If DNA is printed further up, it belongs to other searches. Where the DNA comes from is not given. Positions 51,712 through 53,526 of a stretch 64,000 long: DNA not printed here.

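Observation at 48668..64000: Two paralogous divergent gene pairs, each a GY-repeat giant surface protein with a GT39 glycosyltransferase, flank the sulfated-glycan locus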

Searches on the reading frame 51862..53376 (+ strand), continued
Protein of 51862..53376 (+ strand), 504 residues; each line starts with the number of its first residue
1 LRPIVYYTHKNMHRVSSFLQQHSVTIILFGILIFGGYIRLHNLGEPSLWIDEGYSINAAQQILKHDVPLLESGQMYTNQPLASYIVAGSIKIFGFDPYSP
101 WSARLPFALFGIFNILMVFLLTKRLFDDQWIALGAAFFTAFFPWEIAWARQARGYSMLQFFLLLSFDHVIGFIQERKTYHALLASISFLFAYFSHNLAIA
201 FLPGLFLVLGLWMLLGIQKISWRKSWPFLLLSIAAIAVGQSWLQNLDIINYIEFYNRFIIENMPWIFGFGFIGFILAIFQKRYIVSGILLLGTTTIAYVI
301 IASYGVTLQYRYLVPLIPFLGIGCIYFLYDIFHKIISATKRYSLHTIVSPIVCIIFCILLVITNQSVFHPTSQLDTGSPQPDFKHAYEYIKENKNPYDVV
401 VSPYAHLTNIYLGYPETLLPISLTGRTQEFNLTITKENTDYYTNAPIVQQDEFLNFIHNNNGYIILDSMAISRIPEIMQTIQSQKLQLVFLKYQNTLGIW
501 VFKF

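Call 44: search_protein_families(library=pfam, proteins=[L003:8944-9888:-, L006:8516-9895:-, L012:7359-9902:-, L015:2641-4236:-, L018:9470-9898:-, L019:2972-4102:-, L022:8800-9858:-, L041:7741-9567:-, L036:4373-4894:+, L046:11477-13645:+], max_evalue=0.001)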
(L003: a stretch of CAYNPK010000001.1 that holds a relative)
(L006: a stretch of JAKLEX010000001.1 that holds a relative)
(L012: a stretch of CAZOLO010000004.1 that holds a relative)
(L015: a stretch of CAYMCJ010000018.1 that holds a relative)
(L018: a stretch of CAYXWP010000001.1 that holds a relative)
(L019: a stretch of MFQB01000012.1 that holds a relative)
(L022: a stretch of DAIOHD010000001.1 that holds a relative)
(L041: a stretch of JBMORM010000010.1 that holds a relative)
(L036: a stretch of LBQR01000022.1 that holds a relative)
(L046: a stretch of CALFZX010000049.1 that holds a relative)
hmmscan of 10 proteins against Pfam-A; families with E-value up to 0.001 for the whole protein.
L003:8944-9888:- (315 aa): 2 families
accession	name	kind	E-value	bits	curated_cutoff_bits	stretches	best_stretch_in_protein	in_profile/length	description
PF01471.23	PG_binding_1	-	2.4e-10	40.8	23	1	245-308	1-55/57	Putative peptidoglycan binding domain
PF16656.11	Pur_ac_phosph_N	-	0.00017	22.5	30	1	77-149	6-88/93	Purple acid Phosphatase, N-terminal domain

L006:8516-9895:- (460 aa): 1 family
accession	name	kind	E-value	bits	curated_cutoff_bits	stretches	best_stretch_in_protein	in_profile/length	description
PF01471.23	PG_binding_1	-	2.4e-20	72.9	23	2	309-369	1-57/57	Putative peptidoglycan binding domain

L012:7359-9902:- (848 aa): 1 family
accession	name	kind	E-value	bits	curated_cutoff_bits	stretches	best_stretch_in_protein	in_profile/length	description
PF12768.13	Rax2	-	3.4e-05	23.8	28.8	0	309-382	97-169/254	Rax2 C-terminal beta propeller domain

L015:2641-4236:- (532 aa): 0 families

L018:9470-9898:- (143 aa): 1 family
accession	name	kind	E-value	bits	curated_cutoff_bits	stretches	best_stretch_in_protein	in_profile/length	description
PF01471.23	PG_binding_1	-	9.3e-14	51.8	23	1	83-140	1-57/57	Putative peptidoglycan binding domain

L019:2972-4102:- (377 aa): 0 families

L022:8800-9858:- (353 aa): 1 family
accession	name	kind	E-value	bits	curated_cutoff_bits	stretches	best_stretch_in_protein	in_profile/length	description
PF01471.23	PG_binding_1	-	2.3e-16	60.1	23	1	295-351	2-57/57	Putative peptidoglycan binding domain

L041:7741-9567:- (609 aa): 4 families
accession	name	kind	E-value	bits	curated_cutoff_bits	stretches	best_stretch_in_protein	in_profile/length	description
PF02369.22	Big_1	-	1.7e-14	54.1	34.9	1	252-350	2-93/93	Bacterial Ig-like domain (group 1)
PF09134.16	Invasin_D3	-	1e-11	45.6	33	1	249-351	2-97/98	Invasin, domain 3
PF16158.11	N_BRCA1_IG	-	6.5e-07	30.3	28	0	500-588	7-90/108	Ig-like domain from next to BRCA1 gene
PF01835.25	MG2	-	0.00059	20.6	32.8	0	65-124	34-96/96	MG2 domain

L036:4373-4894:+ (174 aa): 0 families

L046:11477-13645:+ (723 aa): 4 families
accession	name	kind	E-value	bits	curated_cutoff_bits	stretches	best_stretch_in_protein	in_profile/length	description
PF07676.18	PD40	-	2.2e-16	59.8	20.9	0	47-65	10-28/38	WD40-like Beta Propeller Repeat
PF16410.10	DUF5018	-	1.5e-15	57.4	38.2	1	377-495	130-247/352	Domain of unknown function (DUF5018)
PF22243.2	DUF5018-rel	-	3.4e-08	34.1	28.1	0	428-458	85-115/115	DUF5018-related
PF25174.1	Beta-prop_THOC3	-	8.7e-07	28.6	305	0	136-272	96-230/272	THOC3 beta-propeller domain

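Call 49: find_encoding_contigs(protein=P0011, flank=10000, max_places=2)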
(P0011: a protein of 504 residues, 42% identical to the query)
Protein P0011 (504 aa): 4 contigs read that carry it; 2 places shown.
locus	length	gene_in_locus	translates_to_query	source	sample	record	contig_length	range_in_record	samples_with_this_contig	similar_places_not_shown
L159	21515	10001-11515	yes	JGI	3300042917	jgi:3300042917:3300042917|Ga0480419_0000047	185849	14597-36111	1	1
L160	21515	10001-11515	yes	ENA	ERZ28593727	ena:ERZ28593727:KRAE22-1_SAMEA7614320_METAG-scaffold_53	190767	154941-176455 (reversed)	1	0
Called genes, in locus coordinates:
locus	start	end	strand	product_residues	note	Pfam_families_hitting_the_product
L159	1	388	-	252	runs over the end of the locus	PF00483:NTP_transferase, PF01128:IspD, PF12804:NTP_transf_3, PF02348:CTP_transf_3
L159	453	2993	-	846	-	-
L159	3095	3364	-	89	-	-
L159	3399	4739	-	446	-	PF02878:PGM_PMM_I, PF02879:PGM_PMM_II, PF02880:PGM_PMM_III, PF00408:PGM_PMM_IV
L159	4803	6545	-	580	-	PF00317:Ribonuc_red_lgN (weak), PF02867:Ribonuc_red_lgC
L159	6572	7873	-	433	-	PF03477:ATP-cone, PF00268:Ribonuc_red_sm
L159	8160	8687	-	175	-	PF01988:VIT1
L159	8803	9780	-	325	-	PF01471:PG_binding_1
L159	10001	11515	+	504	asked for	PF02366:PMT (weak)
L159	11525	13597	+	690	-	PF13231:PMT_2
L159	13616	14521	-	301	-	PF05575:V_cholerae_RfbT (weak), PF05050:Methyltransf_21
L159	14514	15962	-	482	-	PF00535:Glycos_transf_2, PF10111:Glyco_tranf_2_2 (weak)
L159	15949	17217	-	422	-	PF01943:Polysacc_synt, PF13440:Polysacc_synt_3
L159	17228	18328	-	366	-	PF13439:Glyco_transf_4, PF00534:Glycos_transf_1, PF13692:Glyco_trans_1_4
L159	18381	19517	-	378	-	PF13439:Glyco_transf_4, PF13477:Glyco_trans_4_2, PF13579:Glyco_trans_4_4, PF00534:Glycos_transf_1, PF13692:Glyco_trans_1_4, PF13524:Glyco_trans_1_2 (weak)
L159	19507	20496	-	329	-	PF01073:3Beta_HSD, PF01370:Epimerase, PF02719:Polysacc_synt_2, PF04321:RmlD_sub_bind, PF07993:NAD_binding_4 (weak), PF16363:GDP_Man_Dehyd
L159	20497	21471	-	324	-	PF00535:Glycos_transf_2, PF10111:Glyco_tranf_2_2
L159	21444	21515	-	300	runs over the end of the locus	PF01370:Epimerase, PF08338:DUF1731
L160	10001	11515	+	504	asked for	PF02366:PMT (weak)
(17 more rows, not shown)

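Call 50: find_encoding_contigs(protein=P0012, flank=8000, max_places=2)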
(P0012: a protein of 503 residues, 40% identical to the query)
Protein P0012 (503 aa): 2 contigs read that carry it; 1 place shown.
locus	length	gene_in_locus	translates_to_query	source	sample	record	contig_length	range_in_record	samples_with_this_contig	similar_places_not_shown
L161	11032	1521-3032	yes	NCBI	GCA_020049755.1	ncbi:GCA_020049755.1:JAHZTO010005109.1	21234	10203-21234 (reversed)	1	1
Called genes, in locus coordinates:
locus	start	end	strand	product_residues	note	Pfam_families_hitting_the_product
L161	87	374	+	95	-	PF03641:Lysine_decarbox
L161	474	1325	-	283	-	PF01471:PG_binding_1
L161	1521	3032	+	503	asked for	-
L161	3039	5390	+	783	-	-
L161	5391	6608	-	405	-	PF13439:Glyco_transf_4, PF00534:Glycos_transf_1, PF13692:Glyco_trans_1_4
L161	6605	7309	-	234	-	PF13383:Methyltransf_22 (weak), PF05050:Methyltransf_21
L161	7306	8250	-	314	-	PF00535:Glycos_transf_2 (weak)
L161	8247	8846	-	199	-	-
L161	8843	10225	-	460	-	PF01943:Polysacc_synt, PF13440:Polysacc_synt_3, PF03023:MurJ, PF01554:MatE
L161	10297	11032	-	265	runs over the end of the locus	PF00535:Glycos_transf_2, PF10111:Glyco_tranf_2_2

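Call 52: search_protein_families(library=ncbifam, proteins=[L002:11742-12668:-, L001:20470-21456:-, L159:11525-13597:+, L018:18524-19438:-], max_evalue=0.00001)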
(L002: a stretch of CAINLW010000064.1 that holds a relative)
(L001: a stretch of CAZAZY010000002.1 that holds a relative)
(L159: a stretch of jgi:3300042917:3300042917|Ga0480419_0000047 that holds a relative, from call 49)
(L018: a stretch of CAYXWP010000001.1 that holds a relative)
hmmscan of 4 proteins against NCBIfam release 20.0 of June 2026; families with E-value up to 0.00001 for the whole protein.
L002:11742-12668:- (309 aa): 16 families
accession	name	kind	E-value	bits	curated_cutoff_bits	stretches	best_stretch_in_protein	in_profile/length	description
NF007986.1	PRK10714.1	equivalog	1.6e-44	152.3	529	1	2-305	8-311/316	undecaprenyl-phosphate 4-deoxy-4-formamido-L-arabinose transferase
NF047588.1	GlcsyltransPgfSStrep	equivalog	7.1e-39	133.8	500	1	2-305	3-305/308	glycosyltransferase PgfS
TIGR04182.1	glyco_TIGR04182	equivalog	1.1e-18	67.7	325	1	2-290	2-285/293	S-layer glycoprotein N-glycosyltransferase AglJ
NF058614.1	PPMAGASynPpgS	equivalog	6.1e-14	52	370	1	4-140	4-143/226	polyprenyl-phospho-N-acetylgalactosaminyl synthase PpgS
TIGR03937.1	PgaC_IcaA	equivalog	6.9e-14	51.6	422.3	1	1-107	46-153/407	poly-beta-1,6-N-acetyl-D-glucosamine synthase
NF041875.1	EPS_EpsD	equivalog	7.6e-12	45.3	370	1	2-108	1-108/325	exopolysaccharide biosynthesis glycosyltransferase EpsD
TIGR04283.1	glyco_like_mftF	equivalog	9e-12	45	182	1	2-124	1-115/221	TIGR04283 family arsenosugar biosynthesis glycosyltransferase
NF007482.0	PRK10073.1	equivalog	1e-11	44.4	423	1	2-113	8-119/334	glycosyltransferase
NF047683.1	TeichurnBiosyTuaG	equivalog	3.3e-11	43.3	400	1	2-109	8-116/252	teichuronic acid biosynthesis protein TuaG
TIGR03965.1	mycofact_glyco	equivalog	7.4e-10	38.3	280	1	2-114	76-189/467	mycofactocin biosynthesis glycosyltransferase MftF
NF041391.1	DPhHxTase_Halo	equivalog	3.6e-09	35.9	375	1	10-205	5-197/213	dolichyl-phosphate hexose transferase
TIGR03111.1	glyc2_xrt_Gpos1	hypoth_equivalog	1.4e-08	34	363.95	1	2-112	51-165/439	TIGR03111 family XrtG-associated glycosyltransferase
NF010496.0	PRK13915.1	equivalog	9.4e-08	31.5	262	1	2-125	33-164/307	glucosyl-3-phosphoglycerate synthase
TIGR04242.1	nodulat_NodC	equivalog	1.6e-07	30.7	550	1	2-114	50-166/395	chitooligosaccharide synthase NodC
TIGR04009.1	wcaE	equivalog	1.8e-06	27.4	369.2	1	1-104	2-106/248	colanic acid biosynthesis glycosyltransferase WcaE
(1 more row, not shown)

L001:20470-21456:- (328 aa): 14 families
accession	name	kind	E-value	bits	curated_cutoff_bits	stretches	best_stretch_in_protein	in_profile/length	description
NF007986.1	PRK10714.1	equivalog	7.9e-42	143.4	529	1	20-322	6-308/316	undecaprenyl-phosphate 4-deoxy-4-formamido-L-arabinose transferase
NF047588.1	GlcsyltransPgfSStrep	equivalog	1.8e-40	139.1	500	1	21-327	2-307/308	glycosyltransferase PgfS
TIGR03937.1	PgaC_IcaA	equivalog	1.6e-17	63.5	422.3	1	12-127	37-153/407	poly-beta-1,6-N-acetyl-D-glucosamine synthase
TIGR04182.1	glyco_TIGR04182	equivalog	1e-16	61.2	325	1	22-310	2-285/293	S-layer glycoprotein N-glycosyltransferase AglJ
NF058614.1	PPMAGASynPpgS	equivalog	5.8e-15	55.3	370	1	23-184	3-167/226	polyprenyl-phospho-N-acetylgalactosaminyl synthase PpgS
NF007482.0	PRK10073.1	equivalog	7.5e-14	51.5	423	1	16-134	2-120/334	glycosyltransferase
NF041875.1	EPS_EpsD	equivalog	1.3e-10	41.2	370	1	22-134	1-114/325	exopolysaccharide biosynthesis glycosyltransferase EpsD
NF047683.1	TeichurnBiosyTuaG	equivalog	2.8e-10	40.3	400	1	17-129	3-116/252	teichuronic acid biosynthesis protein TuaG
TIGR04283.1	glyco_like_mftF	equivalog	5.3e-10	39.3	182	1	22-140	1-112/221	TIGR04283 family arsenosugar biosynthesis glycosyltransferase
TIGR03965.1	mycofact_glyco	equivalog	1.1e-08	34.4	280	1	18-133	72-188/467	mycofactocin biosynthesis glycosyltransferase MftF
TIGR03111.1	glyc2_xrt_Gpos1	hypoth_equivalog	6.4e-08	31.8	363.95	1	16-132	45-165/439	TIGR03111 family XrtG-associated glycosyltransferase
TIGR04242.1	nodulat_NodC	equivalog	1.1e-06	27.9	550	1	17-140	45-174/395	chitooligosaccharide synthase NodC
NF041391.1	DPhHxTase_Halo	equivalog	1.9e-06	27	375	1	50-184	22-155/213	dolichyl-phosphate hexose transferase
NF053739.1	GlytfEpsEBac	equivalog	4.4e-06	25.9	450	1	22-138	3-121/265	glycosyltransferase EpsE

L159:11525-13597:+ (690 aa): 1 family
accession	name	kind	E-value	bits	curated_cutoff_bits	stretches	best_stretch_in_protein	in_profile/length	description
TIGR03663.1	TIGR03663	subfamily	1.1e-12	47.7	126.25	1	156-333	3-166/435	flippase activity-associated protein Agl23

L018:18524-19438:- (305 aa): 11 families
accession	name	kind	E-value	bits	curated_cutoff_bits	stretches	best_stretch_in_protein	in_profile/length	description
NF007986.1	PRK10714.1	equivalog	2e-39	135.5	529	1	2-303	9-309/316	undecaprenyl-phosphate 4-deoxy-4-formamido-L-arabinose transferase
NF047588.1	GlcsyltransPgfSStrep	equivalog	2.9e-35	122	500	1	1-302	3-302/308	glycosyltransferase PgfS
TIGR04182.1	glyco_TIGR04182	equivalog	2.1e-19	70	325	1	2-292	3-288/293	S-layer glycoprotein N-glycosyltransferase AglJ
TIGR03937.1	PgaC_IcaA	equivalog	4.3e-16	58.9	422.3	1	2-122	48-170/407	poly-beta-1,6-N-acetyl-D-glucosamine synthase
NF058614.1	PPMAGASynPpgS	equivalog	8.9e-15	54.7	370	1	3-185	4-192/226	polyprenyl-phospho-N-acetylgalactosaminyl synthase PpgS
NF041875.1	EPS_EpsD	equivalog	3e-12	46.6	370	1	1-93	1-94/325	exopolysaccharide biosynthesis glycosyltransferase EpsD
TIGR03965.1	mycofact_glyco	equivalog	2.5e-11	43.1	280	1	2-113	77-189/467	mycofactocin biosynthesis glycosyltransferase MftF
NF007482.0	PRK10073.1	equivalog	1.3e-10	40.8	423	1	1-112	8-119/334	glycosyltransferase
TIGR04283.1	glyco_like_mftF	equivalog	2.6e-10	40.3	182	1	1-123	1-115/221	TIGR04283 family arsenosugar biosynthesis glycosyltransferase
NF041391.1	DPhHxTase_Halo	equivalog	1.1e-08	34.3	375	1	8-163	4-155/213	dolichyl-phosphate hexose transferase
NF047683.1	TeichurnBiosyTuaG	equivalog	2.1e-07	30.8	400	1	2-90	9-98/252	teichuronic acid biosynthesis protein TuaG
